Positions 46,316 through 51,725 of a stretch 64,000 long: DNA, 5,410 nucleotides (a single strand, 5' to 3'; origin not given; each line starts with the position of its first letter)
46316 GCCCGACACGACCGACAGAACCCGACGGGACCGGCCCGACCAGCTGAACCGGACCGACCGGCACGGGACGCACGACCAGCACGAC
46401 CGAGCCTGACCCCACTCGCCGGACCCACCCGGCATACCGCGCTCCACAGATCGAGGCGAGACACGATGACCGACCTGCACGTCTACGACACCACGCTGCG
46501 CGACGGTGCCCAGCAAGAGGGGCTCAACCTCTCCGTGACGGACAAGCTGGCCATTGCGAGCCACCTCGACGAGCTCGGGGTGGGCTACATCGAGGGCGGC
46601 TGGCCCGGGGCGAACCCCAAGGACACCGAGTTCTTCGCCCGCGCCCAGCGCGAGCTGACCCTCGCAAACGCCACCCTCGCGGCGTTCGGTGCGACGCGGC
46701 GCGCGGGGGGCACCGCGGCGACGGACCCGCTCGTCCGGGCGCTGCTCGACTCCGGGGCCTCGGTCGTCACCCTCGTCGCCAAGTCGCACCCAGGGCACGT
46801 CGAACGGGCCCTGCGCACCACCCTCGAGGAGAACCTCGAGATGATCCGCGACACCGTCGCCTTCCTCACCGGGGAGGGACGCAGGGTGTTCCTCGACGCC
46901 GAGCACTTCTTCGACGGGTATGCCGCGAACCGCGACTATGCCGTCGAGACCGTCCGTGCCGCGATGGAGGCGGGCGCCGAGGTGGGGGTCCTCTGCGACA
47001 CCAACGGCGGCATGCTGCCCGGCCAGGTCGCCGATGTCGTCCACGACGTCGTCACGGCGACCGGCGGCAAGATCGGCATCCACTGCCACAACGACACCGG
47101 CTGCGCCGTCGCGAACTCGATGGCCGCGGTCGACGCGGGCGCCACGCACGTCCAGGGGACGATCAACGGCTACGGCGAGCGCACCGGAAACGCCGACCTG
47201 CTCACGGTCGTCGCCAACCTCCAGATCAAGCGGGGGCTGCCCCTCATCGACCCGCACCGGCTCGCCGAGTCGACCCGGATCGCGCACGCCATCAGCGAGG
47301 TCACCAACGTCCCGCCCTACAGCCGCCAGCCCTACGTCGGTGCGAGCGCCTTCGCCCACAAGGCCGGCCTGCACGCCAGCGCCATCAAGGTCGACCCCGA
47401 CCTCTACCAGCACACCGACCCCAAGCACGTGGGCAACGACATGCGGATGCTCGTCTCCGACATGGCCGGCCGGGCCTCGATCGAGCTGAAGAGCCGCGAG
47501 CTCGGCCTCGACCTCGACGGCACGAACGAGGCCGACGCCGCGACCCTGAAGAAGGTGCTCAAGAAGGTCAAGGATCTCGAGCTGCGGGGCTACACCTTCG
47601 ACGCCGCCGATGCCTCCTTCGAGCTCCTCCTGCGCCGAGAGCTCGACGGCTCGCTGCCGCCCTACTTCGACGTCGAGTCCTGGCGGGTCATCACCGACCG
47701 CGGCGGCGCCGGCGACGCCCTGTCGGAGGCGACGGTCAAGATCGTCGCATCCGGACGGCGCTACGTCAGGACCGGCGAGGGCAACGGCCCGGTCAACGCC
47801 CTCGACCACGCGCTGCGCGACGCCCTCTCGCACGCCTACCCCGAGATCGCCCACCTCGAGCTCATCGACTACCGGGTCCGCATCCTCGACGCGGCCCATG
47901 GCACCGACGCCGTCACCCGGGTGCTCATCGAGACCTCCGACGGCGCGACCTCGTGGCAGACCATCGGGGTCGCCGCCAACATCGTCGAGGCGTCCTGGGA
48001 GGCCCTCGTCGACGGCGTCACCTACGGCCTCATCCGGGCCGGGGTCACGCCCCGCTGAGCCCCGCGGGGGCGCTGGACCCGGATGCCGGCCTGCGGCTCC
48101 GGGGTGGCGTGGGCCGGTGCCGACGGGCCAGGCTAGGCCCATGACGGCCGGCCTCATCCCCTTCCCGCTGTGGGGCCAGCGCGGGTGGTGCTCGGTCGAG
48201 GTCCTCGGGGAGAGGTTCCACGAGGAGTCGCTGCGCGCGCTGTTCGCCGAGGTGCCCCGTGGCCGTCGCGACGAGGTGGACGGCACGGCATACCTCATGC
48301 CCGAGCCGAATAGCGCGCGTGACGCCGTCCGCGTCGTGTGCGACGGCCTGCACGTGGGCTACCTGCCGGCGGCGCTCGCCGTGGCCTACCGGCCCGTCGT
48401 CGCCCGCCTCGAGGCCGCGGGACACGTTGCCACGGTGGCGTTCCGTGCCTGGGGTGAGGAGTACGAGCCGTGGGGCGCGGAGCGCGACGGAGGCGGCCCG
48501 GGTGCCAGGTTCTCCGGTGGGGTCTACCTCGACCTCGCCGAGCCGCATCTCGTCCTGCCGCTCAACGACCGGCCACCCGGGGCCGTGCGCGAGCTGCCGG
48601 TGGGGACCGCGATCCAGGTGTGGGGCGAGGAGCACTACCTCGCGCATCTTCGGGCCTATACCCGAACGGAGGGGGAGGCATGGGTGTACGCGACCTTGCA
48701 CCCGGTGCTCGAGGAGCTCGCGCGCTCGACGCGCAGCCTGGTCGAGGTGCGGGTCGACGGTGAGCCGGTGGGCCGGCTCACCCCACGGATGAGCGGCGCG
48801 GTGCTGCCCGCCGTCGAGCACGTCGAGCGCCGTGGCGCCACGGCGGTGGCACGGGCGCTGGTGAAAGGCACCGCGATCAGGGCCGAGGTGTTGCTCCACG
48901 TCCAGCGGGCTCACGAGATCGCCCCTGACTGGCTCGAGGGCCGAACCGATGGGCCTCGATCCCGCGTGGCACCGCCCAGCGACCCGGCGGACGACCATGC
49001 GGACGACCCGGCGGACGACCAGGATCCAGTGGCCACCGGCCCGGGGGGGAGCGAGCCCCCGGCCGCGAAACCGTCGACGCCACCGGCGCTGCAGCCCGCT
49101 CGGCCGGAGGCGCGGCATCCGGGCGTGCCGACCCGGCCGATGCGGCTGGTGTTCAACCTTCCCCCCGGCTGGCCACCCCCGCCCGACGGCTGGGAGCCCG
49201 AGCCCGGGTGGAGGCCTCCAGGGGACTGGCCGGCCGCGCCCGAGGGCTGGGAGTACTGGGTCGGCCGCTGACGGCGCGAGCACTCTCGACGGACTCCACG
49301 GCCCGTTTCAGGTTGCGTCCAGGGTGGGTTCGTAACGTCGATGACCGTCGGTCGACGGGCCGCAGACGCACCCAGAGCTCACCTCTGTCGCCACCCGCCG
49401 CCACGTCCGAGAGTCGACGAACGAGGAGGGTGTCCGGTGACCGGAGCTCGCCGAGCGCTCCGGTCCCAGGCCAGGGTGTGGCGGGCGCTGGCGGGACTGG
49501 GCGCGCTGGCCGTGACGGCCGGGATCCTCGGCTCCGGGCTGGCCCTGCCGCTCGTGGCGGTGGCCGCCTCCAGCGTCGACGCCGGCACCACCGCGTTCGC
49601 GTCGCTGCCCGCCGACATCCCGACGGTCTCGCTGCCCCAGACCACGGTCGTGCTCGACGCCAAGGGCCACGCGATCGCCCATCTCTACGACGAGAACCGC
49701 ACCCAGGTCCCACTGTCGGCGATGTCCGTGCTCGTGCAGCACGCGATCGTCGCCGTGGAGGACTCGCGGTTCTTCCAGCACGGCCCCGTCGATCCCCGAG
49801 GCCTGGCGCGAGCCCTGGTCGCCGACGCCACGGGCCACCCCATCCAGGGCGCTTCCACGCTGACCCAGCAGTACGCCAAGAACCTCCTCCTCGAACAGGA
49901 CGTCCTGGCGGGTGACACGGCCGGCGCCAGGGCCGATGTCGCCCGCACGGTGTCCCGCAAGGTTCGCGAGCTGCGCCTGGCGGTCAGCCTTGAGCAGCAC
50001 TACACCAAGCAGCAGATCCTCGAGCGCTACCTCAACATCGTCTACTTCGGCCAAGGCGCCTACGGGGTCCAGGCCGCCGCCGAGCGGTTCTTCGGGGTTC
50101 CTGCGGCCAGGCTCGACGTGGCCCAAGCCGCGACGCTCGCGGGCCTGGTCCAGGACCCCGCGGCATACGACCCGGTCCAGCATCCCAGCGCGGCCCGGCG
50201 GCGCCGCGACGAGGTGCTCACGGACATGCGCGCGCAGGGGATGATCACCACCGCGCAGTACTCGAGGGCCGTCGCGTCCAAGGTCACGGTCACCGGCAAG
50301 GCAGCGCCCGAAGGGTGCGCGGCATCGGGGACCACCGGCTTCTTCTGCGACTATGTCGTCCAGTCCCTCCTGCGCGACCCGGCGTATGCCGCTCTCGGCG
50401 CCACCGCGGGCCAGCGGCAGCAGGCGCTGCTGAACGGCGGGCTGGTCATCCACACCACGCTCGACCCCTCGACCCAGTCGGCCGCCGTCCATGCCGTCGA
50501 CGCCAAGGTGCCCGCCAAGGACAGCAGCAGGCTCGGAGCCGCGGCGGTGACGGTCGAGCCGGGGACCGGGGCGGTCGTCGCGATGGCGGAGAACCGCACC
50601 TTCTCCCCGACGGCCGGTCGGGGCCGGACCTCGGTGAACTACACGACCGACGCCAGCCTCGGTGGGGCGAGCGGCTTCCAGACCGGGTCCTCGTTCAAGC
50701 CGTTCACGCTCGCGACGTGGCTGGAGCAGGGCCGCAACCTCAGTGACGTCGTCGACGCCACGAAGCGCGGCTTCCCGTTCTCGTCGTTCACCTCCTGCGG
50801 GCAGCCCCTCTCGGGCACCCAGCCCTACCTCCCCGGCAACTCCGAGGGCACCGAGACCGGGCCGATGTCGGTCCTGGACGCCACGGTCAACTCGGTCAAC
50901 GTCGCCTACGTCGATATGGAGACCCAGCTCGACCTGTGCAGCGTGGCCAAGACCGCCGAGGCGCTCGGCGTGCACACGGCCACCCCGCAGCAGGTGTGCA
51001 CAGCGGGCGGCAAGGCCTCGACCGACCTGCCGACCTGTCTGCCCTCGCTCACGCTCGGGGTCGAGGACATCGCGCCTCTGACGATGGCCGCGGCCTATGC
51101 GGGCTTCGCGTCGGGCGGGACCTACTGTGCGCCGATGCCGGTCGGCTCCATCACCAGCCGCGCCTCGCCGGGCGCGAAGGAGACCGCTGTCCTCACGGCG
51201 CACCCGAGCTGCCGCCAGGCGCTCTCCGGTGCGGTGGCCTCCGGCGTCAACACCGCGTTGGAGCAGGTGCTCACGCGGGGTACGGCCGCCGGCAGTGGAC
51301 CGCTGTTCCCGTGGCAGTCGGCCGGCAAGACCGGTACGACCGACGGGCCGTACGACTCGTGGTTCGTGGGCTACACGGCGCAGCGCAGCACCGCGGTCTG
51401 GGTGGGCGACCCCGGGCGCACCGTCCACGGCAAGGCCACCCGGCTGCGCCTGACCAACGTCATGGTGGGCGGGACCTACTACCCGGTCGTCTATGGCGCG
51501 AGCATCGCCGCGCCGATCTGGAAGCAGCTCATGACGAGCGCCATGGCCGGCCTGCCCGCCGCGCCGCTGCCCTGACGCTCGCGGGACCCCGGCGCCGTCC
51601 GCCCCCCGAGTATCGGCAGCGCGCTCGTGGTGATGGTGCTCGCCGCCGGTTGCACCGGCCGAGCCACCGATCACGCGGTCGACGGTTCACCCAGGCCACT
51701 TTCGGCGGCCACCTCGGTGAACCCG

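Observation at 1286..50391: Hyper-abundant 8-mer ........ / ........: about 39 exact copies in 50 kb, frame-independent, intergenic-enriched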

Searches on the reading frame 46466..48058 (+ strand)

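Call 50: search_protein_families(library=pfam, proteins=[window:46466-48058:+], max_evalue=0.00001)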
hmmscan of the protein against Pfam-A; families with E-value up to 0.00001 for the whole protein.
window:46466-48058:+ (530 aa): 3 families
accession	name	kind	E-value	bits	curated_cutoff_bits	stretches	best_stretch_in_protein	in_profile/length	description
PF00682.25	HMGL-like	-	1.5e-47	162.7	29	1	5-268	3-255/260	HMGL-like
PF08502.15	LeuA_dimer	-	1.9e-28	99.4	24.9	1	381-520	3-129/131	LeuA allosteric (dimerisation) domain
PF22617.1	HCS_D2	-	2.1e-12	47.7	27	1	291-371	2-77/82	Homocitrate synthase post-HMGL domain-like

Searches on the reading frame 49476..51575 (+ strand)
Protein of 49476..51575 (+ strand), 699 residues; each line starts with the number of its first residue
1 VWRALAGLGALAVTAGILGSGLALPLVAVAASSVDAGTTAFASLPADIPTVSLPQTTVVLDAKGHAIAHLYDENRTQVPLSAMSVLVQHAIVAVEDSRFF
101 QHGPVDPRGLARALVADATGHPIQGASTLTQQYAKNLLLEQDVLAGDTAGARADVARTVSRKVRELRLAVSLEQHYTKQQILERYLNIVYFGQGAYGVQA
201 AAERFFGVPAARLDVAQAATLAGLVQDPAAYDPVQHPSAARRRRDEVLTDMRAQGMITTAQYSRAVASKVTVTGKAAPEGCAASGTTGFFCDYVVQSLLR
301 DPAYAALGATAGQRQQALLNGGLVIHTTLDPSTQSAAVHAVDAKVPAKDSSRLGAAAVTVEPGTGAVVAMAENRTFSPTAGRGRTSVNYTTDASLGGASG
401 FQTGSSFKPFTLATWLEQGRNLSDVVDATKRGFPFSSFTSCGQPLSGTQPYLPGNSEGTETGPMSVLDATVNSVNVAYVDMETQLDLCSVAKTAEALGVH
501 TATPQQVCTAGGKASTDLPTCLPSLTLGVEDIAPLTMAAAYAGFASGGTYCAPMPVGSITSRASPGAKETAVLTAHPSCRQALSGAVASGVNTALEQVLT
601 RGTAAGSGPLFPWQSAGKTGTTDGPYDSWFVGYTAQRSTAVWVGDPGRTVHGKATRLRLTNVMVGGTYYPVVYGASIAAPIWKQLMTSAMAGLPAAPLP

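Call 24: search_protein_families(library=pfam, proteins=[window:49476-51575:+], max_evalue=0.00001)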
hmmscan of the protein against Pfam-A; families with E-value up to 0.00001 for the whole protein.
window:49476-51575:+ (699 aa): 2 families
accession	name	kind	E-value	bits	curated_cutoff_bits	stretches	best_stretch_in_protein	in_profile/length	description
PF00912.28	Transgly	-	4.7e-59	199.2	27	1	64-251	2-177/178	Transglycosylase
PF00905.27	Transpeptidase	-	1.1e-18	68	22.1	1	356-642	2-272/299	Penicillin binding protein transpeptidase domain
